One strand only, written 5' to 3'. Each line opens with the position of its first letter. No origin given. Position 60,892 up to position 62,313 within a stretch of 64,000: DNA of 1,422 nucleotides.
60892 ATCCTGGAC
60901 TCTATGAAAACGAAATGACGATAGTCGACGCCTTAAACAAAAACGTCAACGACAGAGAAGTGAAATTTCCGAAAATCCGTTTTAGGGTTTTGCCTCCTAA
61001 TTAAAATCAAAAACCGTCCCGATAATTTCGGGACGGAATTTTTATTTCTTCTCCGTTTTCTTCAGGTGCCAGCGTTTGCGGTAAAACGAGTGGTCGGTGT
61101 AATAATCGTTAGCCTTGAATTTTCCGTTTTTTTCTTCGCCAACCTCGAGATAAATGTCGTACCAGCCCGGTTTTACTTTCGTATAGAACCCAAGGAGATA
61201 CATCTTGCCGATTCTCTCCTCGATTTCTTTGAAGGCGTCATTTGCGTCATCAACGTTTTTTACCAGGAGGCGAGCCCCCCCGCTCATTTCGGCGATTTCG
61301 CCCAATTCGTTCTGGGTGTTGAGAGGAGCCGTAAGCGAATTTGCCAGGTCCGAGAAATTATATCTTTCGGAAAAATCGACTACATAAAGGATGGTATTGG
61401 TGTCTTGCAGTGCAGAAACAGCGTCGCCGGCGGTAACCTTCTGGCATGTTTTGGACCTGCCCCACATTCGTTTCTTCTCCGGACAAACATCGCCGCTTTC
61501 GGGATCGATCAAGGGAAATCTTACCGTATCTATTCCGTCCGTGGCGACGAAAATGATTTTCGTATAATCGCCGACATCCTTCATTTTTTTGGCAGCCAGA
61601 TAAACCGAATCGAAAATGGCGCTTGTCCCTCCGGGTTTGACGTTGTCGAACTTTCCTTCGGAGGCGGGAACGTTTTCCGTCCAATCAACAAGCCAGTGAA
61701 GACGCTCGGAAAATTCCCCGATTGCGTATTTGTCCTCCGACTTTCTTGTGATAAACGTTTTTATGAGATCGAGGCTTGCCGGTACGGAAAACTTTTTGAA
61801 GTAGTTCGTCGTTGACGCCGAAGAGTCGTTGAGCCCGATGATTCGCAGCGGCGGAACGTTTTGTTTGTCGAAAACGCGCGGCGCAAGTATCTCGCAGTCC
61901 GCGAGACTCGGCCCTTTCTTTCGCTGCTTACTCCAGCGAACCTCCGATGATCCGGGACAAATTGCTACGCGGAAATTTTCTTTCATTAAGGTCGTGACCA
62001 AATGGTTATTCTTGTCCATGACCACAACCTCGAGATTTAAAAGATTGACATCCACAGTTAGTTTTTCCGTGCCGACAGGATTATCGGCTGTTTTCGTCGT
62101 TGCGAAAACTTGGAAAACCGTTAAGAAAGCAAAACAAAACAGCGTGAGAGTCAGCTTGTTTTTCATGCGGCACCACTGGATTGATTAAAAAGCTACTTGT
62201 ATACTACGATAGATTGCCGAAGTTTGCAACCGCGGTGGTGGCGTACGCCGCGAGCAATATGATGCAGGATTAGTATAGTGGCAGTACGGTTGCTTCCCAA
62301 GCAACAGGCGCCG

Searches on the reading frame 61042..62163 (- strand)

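Call 61: search_protein_families(library=pfam, proteins=[window:61042-62163:-], max_evalue=0.00001)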
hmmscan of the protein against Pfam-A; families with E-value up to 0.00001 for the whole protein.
window:61042-62163:- (373 aa): 1 family
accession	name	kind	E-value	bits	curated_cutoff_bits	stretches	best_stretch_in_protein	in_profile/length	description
PF13519.12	VWA_2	-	9.1e-07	29.9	27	1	113-210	6-106/107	von Willebrand factor type A domain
